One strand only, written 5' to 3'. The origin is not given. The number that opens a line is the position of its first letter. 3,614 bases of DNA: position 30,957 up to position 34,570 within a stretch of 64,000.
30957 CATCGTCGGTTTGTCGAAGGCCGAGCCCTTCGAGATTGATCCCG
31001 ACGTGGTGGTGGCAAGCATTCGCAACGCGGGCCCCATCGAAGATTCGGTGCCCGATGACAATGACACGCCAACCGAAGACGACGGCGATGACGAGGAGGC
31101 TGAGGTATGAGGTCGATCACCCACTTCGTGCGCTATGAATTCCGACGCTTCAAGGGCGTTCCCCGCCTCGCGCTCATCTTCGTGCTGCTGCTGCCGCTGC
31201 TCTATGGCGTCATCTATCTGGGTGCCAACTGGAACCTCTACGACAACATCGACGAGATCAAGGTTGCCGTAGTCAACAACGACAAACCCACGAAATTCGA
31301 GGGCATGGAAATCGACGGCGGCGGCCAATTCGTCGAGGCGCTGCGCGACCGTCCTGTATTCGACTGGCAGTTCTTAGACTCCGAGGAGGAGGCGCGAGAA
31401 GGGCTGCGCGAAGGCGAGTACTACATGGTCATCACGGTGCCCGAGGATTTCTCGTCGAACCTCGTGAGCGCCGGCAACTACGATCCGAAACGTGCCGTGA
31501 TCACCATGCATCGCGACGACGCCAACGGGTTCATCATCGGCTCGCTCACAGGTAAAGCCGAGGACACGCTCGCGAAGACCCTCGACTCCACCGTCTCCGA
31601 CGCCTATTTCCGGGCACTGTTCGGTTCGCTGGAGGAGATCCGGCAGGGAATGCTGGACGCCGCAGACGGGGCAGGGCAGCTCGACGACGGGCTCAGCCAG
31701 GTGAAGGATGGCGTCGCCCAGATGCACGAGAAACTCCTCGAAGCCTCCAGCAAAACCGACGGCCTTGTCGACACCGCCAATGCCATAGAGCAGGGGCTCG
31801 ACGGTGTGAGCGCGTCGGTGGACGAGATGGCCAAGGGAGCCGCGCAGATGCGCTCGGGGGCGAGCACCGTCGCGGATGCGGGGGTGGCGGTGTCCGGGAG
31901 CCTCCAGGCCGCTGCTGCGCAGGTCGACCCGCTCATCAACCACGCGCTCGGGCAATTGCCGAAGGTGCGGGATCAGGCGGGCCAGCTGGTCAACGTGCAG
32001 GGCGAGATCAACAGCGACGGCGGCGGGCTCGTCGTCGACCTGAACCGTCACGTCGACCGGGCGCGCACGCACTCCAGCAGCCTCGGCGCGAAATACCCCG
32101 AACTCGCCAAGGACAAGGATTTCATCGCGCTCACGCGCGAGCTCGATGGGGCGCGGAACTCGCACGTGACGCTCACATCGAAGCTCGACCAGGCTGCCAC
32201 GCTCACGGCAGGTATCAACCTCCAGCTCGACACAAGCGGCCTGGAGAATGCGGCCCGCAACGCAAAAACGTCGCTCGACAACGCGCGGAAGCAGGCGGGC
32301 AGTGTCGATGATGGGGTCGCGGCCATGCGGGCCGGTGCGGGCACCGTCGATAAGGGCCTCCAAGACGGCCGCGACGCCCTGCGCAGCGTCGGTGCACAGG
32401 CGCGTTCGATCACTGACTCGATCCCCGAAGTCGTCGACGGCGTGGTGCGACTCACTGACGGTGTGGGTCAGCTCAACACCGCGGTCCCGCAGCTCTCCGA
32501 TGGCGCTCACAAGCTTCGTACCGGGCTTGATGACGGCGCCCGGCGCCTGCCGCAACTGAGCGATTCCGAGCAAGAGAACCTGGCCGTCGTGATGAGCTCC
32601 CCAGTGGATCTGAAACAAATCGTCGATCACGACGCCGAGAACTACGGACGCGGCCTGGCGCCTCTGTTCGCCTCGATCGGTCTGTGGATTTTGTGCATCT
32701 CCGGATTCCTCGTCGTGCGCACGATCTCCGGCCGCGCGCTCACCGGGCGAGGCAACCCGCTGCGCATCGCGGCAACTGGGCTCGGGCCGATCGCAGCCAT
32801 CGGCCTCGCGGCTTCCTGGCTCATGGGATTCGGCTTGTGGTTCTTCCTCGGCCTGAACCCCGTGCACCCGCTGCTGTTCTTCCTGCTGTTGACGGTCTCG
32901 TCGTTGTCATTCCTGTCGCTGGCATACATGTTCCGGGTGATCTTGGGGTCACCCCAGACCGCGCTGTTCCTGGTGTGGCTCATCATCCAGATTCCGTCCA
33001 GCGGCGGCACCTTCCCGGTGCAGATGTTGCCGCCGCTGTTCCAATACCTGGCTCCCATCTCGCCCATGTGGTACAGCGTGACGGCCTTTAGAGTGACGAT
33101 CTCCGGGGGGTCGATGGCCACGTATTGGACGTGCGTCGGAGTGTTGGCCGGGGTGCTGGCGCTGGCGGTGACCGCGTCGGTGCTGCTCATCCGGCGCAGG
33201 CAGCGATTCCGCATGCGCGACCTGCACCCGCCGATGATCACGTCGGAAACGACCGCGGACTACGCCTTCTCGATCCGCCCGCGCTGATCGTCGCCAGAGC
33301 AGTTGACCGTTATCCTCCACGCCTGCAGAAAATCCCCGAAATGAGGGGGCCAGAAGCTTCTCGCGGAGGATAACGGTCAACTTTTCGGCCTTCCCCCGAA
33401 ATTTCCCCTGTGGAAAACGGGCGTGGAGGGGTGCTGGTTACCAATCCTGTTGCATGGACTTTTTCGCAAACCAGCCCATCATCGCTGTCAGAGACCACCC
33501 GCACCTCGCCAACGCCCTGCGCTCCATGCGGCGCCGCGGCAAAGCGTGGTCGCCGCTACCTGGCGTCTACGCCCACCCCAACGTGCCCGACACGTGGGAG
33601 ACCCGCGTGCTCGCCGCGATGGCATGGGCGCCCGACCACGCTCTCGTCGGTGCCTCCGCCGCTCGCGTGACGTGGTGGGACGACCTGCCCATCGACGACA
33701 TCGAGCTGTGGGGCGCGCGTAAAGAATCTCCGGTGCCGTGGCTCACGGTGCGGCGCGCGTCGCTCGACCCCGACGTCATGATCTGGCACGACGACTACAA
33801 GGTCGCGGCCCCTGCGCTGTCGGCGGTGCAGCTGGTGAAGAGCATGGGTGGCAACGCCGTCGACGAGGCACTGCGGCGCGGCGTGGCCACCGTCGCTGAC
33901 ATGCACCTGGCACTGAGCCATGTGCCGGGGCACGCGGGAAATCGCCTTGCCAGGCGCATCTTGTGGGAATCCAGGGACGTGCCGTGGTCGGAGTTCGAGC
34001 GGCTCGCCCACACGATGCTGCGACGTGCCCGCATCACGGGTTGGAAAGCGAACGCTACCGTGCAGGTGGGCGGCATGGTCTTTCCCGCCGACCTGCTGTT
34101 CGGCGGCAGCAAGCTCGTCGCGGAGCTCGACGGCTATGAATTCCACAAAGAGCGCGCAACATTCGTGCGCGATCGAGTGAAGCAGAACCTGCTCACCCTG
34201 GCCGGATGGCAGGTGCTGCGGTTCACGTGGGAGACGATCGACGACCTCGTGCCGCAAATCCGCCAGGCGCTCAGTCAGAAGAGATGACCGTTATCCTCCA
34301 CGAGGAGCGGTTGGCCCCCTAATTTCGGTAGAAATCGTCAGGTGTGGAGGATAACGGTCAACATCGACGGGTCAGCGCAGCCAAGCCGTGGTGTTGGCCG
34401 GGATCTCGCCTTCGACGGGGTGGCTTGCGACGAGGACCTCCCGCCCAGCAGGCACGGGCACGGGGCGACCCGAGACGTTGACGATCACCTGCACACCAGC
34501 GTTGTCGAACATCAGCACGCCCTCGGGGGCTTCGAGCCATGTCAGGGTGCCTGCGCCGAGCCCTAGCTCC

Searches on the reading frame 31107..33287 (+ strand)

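Call 30: search_protein_families(library=pfam, proteins=[window:31107-33287:+])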
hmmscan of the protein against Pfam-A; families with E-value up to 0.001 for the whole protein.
window:31107-33287:+ (726 aa): 5 families
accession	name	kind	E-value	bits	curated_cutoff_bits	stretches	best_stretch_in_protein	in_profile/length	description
PF12698.13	ABC2_membrane_3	-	2.8e-30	106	31.6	2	23-140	4-102/347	ABC-2 family transporter protein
PF12051.14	DUF3533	-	5.8e-12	45.7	27.6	1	23-123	2-109/380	Protein of unknown function (DUF3533)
PF01061.29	ABC2_membrane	-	8e-05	22.7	26.9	1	564-664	105-209/211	ABC-2 type transporter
PF06009.19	Laminin_II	-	0.00017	22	33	0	313-406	23-115/138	Laminin Domain II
PF00015.26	MCPsignal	-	0.00085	19.6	34.6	0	394-470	85-161/172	Methyl-accepting chemotaxis protein (MCP) signalling domain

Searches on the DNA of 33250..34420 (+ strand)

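Call 81: search_rna_families(source=window, start=33250, end=34420, threshold=evalue, max_evalue=1)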
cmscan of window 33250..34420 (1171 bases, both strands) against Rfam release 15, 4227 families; matches with E-value up to 1: 0.
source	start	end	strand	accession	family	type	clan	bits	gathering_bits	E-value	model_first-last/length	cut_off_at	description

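Call 82: search_dna_similar(query=window:33290-34375:+, collection=plasmids, mode=distant, max_rows=10)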
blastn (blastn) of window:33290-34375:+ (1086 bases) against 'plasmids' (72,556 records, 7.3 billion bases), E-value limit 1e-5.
No match.

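Call 83: search_dna_similar(query=window:33290-34375:+, collection=phages, mode=distant, max_rows=10)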
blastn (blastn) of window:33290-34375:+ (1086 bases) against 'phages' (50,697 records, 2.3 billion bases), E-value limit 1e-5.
No match.

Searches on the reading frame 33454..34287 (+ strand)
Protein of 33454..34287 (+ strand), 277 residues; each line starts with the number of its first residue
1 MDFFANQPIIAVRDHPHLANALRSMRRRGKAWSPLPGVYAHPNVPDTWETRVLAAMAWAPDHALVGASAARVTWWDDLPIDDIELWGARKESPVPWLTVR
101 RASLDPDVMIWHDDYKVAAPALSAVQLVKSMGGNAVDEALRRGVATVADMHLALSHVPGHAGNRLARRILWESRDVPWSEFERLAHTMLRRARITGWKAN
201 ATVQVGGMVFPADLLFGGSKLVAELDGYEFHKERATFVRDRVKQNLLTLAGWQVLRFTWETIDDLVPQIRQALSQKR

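Call 30: search_protein_families(library=pfam, proteins=[window:33454-34287:+])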
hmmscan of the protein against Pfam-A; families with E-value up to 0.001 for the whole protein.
window:33454-34287:+ (277 aa): 2 families
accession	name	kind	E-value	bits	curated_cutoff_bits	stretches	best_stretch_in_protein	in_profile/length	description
PF04480.18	DUF559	-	1.9e-07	31.4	20.6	1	180-263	16-94/109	Protein of unknown function (DUF559)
PF18741.7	MTES_1575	-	2.4e-05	24.8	38.2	1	187-259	7-78/96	REase_MTES_1575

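Call 61: find_homologous_proteins(query=window:33454-34287:+, max_evalue=0.00001)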
Query window:33454-34287:+ (277 aa): 90 proteins with E <= 0.00001 among 6666 candidates.
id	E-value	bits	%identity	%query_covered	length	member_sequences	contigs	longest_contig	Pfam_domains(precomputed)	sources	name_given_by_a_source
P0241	3.4e-173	593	93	100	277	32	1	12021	PF04480.19,PF18741.8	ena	-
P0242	3.9e-150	517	81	99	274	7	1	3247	PF04480.19,PF18741.8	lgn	-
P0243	1.2e-102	361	59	99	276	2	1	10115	PF04480.19,PF18741.8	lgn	-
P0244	1.8e-96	341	55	99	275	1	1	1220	PF04480.19,PF18741.8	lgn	-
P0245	2.3e-91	324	55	99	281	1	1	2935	PF04480.19,PF18741.8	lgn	-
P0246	1.1e-88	315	55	96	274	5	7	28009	PF04480.19,PF18741.8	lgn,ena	-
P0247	2.8e-86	308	54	99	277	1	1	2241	PF04480.19,PF18741.8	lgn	-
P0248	2.9e-80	288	49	99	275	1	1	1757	PF04480.19,PF18741.8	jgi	jgi:very-short-patch-repair endonuclease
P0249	2.8e-78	281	51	94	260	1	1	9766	PF04480.19,PF18741.8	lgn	-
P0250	7.0e-76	273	52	91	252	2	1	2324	PF04480.19,PF18741.8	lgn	-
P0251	4.0e-72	261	47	99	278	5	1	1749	PF04480.19,PF18741.8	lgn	-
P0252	1.0e-56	211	42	99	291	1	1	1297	PF04480.19,PF18741.8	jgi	jgi:very-short-patch-repair endonuclease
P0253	3.3e-55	206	39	99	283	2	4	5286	PF04480.19,PF18741.8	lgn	-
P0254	1.9e-54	203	40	95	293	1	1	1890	PF04480.19,PF18741.8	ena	-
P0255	4.8e-54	202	42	94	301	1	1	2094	PF04480.19,PF18741.8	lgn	-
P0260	5.8e-50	188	40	98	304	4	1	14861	PF04480.19,PF18741.8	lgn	-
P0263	2.7e-48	183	40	93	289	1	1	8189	PF04480.19,PF18741.8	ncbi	ncbi:MAG: DUF559 domain-containing protein, partial [Janthinobacterium lividum]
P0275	1.1e-26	112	37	84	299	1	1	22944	PF04480.19,PF13338.13,PF18741.8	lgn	-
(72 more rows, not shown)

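Call 62: find_encoding_contigs(protein=P0243, flank=4000, max_places=1)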
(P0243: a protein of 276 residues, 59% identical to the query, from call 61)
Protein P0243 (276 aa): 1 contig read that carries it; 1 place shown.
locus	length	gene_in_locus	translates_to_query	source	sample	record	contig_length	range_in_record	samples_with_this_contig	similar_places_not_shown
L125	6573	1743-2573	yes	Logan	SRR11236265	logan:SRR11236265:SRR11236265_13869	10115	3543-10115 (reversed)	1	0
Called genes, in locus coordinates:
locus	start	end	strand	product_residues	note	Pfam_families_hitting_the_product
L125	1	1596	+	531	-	?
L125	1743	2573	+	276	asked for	PF04480:DUF559 (weak), PF18741:MTES_1575 (weak)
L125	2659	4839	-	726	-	PF12051:DUF3533 (faint), PF12698:ABC2_membrane_3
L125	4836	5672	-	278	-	PF00005:ABC_tran, PF13191:AAA_16 (weak)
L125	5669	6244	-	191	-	PF00440:TetR_N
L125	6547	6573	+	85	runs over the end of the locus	PF00381:PTS-HPr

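Call 63: find_encoding_contigs(protein=P0246, flank=4000, max_places=2)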
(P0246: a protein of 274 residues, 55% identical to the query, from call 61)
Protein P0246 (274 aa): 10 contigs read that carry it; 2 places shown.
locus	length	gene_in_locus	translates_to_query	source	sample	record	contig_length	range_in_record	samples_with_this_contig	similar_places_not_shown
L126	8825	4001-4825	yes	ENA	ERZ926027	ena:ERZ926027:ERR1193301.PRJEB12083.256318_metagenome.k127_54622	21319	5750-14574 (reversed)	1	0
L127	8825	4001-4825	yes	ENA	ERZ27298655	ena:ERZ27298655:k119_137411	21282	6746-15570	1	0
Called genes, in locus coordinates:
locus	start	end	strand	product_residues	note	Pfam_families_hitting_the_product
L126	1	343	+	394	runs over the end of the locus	PF00294:PfkB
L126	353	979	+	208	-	PF13507:GATase_5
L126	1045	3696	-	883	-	PF00082:Peptidase_S8, PF02225:PA, PF06280:fn3_5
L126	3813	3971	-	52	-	-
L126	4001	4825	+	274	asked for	PF04480:DUF559 (weak), PF18741:MTES_1575 (weak)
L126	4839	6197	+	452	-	PF02769:AIRS_C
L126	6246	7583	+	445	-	PF01546:Peptidase_M20, PF07687:M20_dimer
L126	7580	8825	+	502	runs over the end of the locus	PF00206:Lyase_1, PF10415:FumaraseC_C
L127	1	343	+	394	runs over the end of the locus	PF00294:PfkB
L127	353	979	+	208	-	PF13507:GATase_5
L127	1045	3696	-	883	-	PF00082:Peptidase_S8, PF02225:PA, PF06280:fn3_5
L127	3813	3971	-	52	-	-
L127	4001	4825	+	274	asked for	PF04480:DUF559 (weak), PF18741:MTES_1575 (weak)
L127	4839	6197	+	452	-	PF02769:AIRS_C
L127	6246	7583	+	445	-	PF01546:Peptidase_M20, PF07687:M20_dimer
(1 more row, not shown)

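Call 64: find_encoding_contigs(protein=P0249, flank=4000, max_places=1)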
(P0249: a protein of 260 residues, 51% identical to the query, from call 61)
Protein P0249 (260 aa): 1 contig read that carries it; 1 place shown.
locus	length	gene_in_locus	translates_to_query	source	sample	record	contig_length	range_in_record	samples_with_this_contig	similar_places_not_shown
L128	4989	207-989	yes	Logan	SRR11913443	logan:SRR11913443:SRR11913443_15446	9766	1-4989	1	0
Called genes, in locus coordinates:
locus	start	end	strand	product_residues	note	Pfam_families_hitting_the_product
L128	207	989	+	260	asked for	PF04480:DUF559 (weak), PF18741:MTES_1575 (faint)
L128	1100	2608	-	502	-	PF07690:MFS_1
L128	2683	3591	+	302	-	PF00106:adh_short, PF08659:KR, PF13561:adh_short_C2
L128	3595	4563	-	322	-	PF21338:Top1B_N_bact, PF01028:Topoisom_I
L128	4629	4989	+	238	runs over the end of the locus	PF02585:PIG-L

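Call 70: find_encoding_contigs(protein=P0260, flank=3000, max_places=1)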
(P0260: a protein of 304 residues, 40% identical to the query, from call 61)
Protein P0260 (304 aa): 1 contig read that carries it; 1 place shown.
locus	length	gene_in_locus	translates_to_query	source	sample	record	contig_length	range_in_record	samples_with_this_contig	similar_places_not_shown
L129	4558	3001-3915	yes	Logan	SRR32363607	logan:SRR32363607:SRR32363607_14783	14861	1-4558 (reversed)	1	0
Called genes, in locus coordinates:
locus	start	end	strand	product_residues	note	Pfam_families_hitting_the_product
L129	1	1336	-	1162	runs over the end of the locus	-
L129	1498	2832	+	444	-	PF05977:MFS_3, PF07690:MFS_1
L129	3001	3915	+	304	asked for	PF04480:DUF559, PF18741:MTES_1575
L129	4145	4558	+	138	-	?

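Call 71: find_encoding_contigs(protein=P0263, flank=3000, max_places=1)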
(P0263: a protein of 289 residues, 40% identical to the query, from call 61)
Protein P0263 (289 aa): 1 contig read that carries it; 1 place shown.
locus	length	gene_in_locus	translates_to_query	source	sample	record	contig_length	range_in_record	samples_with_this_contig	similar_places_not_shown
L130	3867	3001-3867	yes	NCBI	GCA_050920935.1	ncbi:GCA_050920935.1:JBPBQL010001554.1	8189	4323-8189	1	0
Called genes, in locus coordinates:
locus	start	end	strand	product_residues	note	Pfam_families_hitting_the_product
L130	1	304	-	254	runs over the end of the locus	PF03372:Exo_endo_phos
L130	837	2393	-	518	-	PF00174:Oxidored_molyb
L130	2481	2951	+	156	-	-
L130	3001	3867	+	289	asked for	PF04480:DUF559, PF18741:MTES_1575 (weak)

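Call 72: find_encoding_contigs(protein=P0275, flank=3000, max_places=1)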
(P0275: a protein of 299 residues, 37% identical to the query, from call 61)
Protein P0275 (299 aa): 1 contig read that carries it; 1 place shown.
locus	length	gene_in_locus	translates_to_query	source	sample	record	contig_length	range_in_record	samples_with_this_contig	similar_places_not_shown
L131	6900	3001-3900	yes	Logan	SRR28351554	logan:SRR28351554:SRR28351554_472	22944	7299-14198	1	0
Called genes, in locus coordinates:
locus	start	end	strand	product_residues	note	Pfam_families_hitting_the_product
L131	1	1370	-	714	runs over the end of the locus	PF02897:Peptidase_S9_N, PF00326:Peptidase_S9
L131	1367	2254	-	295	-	PF01259:SAICAR_synt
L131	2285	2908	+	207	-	-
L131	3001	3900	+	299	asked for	PF13338:AbiEi_4, PF04480:DUF559, PF18741:MTES_1575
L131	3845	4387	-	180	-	PF08044:DUF1707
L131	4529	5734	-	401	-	PF00067:p450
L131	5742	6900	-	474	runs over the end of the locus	PF00206:Lyase_1, PF10397:ADSL_C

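Call 79: search_solved_structures(query=A6, max_evalue=0.01)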
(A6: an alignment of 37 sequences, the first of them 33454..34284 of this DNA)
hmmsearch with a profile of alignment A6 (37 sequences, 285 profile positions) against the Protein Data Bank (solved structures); distinct sequences matched with E-value up to 0.01: 2.
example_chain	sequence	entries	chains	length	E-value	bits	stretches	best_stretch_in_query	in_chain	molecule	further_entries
3hrl_A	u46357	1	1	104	2.7e-09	39.7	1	178-281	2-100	Endonuclease-Like Protein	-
3r3p_A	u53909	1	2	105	0.00054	22.3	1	217-280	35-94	Mobile intron protein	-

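Call 80: search_protein_families(library=ncbifam, proteins=[window:33454-34284:+], max_evalue=0.01)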
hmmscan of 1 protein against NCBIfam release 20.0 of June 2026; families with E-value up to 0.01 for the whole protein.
window:33454-34284:+ (277 aa): 1 family
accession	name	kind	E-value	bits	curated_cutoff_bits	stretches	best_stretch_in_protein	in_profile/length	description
NF058533.1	antiphage_ProA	equivalog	0.0076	13.6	1500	1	224-257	1650-1683/1903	anti-phage protein ProA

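Call 88: search_protein_families(library=pfam, proteins=[L125:1743-2573:+, L129:3001-3915:+], max_evalue=0.01)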
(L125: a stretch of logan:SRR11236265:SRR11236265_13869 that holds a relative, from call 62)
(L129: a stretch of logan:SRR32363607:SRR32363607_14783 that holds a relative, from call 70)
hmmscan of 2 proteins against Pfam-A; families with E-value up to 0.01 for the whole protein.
L125:1743-2573:+ (276 aa): 2 families
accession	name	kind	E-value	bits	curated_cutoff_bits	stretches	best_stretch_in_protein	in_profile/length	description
PF18741.7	MTES_1575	-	6.6e-07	29.8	38.2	1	182-259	1-77/96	REase_MTES_1575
PF04480.18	DUF559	-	5.9e-06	26.6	20.6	1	183-262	18-92/109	Protein of unknown function (DUF559)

L129:3001-3915:+ (304 aa): 2 families
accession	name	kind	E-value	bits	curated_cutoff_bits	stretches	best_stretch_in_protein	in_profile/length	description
PF04480.18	DUF559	-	7.2e-11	42.4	20.6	1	196-292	17-108/109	Protein of unknown function (DUF559)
PF18741.7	MTES_1575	-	1e-09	38.7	38.2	1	211-292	13-96/96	REase_MTES_1575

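Call 89: predict_structure(alignment_id=A6)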
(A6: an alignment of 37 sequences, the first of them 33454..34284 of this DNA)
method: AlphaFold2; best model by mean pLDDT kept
length: 277 residues; sequences in the alignment: 37
mean_pLDDT: 93.1   pTM: 0.86
mean pLDDT of the five models: 93.1, 92.9, 93.0, 92.1, 92.0
residues with pLDDT >= 90: 232; 70-90: 37; 50-70: 8; < 50: 0
segments of 3 or more residues with pLDDT < 50: none
pLDDT, mean of each block of 10 residues (from residue 1): 87 95 96 97 95 96 97 94 91 94 92 95 96 96 97 92 95 95 97 96 91 94 79 78 92 94 97 88
secondary structure, 60 per line:
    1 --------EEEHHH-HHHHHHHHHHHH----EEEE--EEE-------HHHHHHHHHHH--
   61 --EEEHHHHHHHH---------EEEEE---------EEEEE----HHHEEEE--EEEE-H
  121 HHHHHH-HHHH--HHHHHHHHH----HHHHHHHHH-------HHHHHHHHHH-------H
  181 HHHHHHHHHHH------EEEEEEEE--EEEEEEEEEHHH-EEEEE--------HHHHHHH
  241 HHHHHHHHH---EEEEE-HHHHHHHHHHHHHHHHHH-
elements in order: E9-11 H16-27 E32-35 E38-40 H48-58 E63-65 H66-73 E83-87 E97-101 E109-112 E115-118 H120-126 H128-131 H134-142 H147-155 H163-172 H180-191 E198-205 E208-216 E221-225 H234-249 E253-257 H259-276

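Call 91: fold_search(model_id=the predicted structure, library=pdb)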
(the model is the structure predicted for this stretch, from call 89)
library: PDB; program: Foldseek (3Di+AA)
matches with E <= 10: 331; with E <= 0.001: 1
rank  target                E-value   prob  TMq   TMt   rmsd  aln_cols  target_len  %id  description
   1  6y8q_A                3.3e-04  1.00  0.39  0.50   5.8       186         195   11  AbiEi antitoxin from Streptococcus agalactiae (released 2020-12-16)
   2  9i05_Xg               1.6e-03  1.00  0.29  0.17  13.0       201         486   13  Cryo-EM structure of the large subunit of the mitochondrial ribosome from Toxoplasma gondii (released 2025-06-11)
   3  3r3p_A                2.3e-03  1.00  0.27  0.70   3.7        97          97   20  Homing Endonuclease I-Bth0305I Catalytic Domain (released 2011-10-05)
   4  9g6k_L9               2.7e-03  1.00  0.28  0.17  16.0       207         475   12  LSU structure derived from the LSU sample of the mitoribosome from T. gondii. (released 2024-12-11)
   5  4oq2                  5.1e-03  1.00  0.27  0.26   6.8       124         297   18  5hmC specific restriction endonuclease PvuRTs1I (released 2014-03-12)
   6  3r3p_B                7.2e-03  1.00  0.25  0.64   4.8        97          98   22  Homing Endonuclease I-Bth0305I Catalytic Domain (released 2011-10-05)
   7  6y8q_D                9.1e-03  1.00  0.39  0.53   5.4       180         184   10  AbiEi antitoxin from Streptococcus agalactiae (released 2020-12-16)
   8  4par_A                3.1e-02  0.99  0.27  0.24   8.3       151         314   12  The 5-Hydroxymethylcytosine-Specific Restriction Enzyme AbaSI in a Complex with Product-like DNA (released 2014-06-25)
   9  4r5q                  3.9e-02  0.23  0.17  0.20  21.9       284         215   13  Crystal structure and nuclease activity of the CRISPR-associated Cas4 protein Pcal_0546 from Pyrobaculum calidifontis co (released 2014-09-17)
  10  9i05_Xl               4.9e-02  0.69  0.23  0.16  14.5       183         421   15  Cryo-EM structure of the large subunit of the mitochondrial ribosome from Toxoplasma gondii (released 2025-06-11)
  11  9i05_Xr               5.2e-02  0.89  0.26  0.17  12.8       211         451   13  Cryo-EM structure of the large subunit of the mitochondrial ribosome from Toxoplasma gondii (released 2025-06-11)
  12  4par_B                7.0e-02  0.99  0.24  0.22   6.5       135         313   12  The 5-Hydroxymethylcytosine-Specific Restriction Enzyme AbaSI in a Complex with Product-like DNA (released 2014-06-25)
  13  9g6k_Li               7.0e-02  0.84  0.27  0.16  14.1       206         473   13  LSU structure derived from the LSU sample of the mitoribosome from T. gondii. (released 2024-12-11)
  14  4par_C                1.4e-01  0.92  0.26  0.24   8.6       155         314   12  The 5-Hydroxymethylcytosine-Specific Restriction Enzyme AbaSI in a Complex with Product-like DNA (released 2014-06-25)
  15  6z1p_AS               2.0e-01  0.47  0.22  0.09  15.3       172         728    9  Structure of the mitochondrial ribosome from Tetrahymena thermophila (released 2020-06-24)
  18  3hrl                  6.0e-01  0.57  0.21  0.49   5.8        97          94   25  Crystal structure of a putative endonuclease-like protein (ngo0050) from neisseria gonorrhoeae (released 2009-06-30)
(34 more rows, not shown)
